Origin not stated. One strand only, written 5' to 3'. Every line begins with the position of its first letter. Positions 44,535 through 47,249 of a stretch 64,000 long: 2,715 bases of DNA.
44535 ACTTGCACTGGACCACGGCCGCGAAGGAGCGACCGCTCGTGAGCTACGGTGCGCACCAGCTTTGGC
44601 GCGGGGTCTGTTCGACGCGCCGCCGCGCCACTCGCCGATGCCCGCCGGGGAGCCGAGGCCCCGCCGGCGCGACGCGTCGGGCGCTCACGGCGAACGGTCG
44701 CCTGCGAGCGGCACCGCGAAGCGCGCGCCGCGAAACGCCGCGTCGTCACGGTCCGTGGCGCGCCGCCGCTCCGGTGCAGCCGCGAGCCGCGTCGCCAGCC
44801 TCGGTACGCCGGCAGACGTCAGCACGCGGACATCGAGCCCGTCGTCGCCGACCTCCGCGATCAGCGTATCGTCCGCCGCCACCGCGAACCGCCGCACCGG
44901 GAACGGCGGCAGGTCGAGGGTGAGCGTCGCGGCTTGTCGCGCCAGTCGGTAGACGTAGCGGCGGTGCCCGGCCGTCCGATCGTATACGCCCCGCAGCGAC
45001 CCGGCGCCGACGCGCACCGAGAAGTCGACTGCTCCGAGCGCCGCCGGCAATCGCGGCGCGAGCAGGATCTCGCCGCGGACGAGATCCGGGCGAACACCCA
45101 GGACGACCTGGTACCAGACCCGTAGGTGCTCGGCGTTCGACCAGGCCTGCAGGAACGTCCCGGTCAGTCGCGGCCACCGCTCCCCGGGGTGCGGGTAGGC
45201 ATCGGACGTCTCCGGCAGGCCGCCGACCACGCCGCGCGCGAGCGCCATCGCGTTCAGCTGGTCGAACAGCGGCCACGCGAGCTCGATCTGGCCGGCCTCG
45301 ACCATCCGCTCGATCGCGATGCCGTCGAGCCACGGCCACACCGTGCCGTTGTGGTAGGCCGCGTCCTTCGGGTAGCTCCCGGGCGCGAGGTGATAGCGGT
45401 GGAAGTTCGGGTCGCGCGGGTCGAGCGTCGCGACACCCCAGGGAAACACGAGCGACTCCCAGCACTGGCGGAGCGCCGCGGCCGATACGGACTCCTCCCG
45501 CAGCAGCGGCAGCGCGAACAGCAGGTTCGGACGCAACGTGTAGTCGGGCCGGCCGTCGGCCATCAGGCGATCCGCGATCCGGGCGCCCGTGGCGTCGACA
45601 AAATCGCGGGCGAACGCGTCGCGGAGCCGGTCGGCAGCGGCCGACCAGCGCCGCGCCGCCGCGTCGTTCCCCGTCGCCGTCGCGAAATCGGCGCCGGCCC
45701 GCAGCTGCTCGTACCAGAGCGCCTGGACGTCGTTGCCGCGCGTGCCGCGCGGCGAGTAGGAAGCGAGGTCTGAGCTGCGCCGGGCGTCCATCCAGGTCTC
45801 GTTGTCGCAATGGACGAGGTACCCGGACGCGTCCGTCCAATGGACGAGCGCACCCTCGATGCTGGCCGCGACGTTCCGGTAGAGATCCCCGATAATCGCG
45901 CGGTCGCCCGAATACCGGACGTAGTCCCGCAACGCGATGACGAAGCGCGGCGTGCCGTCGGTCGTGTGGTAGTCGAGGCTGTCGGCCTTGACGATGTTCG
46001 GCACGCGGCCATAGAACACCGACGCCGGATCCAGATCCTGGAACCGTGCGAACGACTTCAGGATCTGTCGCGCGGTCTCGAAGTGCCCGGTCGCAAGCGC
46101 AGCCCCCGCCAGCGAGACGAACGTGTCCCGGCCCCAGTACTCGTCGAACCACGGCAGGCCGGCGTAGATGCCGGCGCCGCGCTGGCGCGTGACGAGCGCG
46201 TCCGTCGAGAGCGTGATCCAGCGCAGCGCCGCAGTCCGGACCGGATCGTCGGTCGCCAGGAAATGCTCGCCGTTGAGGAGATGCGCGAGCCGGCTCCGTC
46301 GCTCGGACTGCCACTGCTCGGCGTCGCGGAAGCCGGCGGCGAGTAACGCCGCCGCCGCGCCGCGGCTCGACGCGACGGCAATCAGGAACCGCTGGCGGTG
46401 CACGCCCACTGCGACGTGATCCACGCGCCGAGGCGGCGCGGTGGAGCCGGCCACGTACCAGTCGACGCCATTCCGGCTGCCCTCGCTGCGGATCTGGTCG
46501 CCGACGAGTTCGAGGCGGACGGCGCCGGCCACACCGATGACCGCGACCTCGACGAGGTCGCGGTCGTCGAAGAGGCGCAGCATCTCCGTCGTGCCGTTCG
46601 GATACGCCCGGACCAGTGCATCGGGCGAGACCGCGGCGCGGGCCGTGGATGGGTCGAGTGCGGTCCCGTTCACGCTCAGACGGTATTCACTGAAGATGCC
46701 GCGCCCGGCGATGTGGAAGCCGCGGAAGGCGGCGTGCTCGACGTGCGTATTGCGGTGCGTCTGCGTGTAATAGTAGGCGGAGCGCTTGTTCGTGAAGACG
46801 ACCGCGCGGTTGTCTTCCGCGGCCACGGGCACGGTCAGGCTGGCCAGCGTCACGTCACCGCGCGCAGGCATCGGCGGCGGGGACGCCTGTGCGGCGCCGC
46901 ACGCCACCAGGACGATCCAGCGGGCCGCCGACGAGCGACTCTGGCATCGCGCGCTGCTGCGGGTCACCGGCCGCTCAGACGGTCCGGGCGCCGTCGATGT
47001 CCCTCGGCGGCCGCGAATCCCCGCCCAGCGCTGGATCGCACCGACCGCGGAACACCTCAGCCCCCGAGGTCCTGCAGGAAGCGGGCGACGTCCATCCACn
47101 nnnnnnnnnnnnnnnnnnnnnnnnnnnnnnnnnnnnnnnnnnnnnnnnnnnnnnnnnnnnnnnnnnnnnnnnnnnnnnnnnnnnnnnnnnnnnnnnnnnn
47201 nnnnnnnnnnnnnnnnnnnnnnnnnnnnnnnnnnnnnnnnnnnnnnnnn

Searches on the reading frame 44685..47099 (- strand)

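Call 98: search_protein_families(library=pfam, proteins=[window:44685-47099:-], max_evalue=0.00001)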
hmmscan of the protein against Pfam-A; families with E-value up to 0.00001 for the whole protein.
window:44685-47099:- (804 aa): 2 families
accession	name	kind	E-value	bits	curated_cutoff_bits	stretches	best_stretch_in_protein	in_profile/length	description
PF06202.20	GDE_C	-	2.2e-55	188.5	21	1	302-660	6-367/367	Amylo-alpha-1,6-glucosidase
PF17389.8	Bac_rhamnosid6H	-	1.4e-08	34.8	24.5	1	322-507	44-219/339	Bacterial alpha-L-rhamnosidase 6 hairpin glycosidase domain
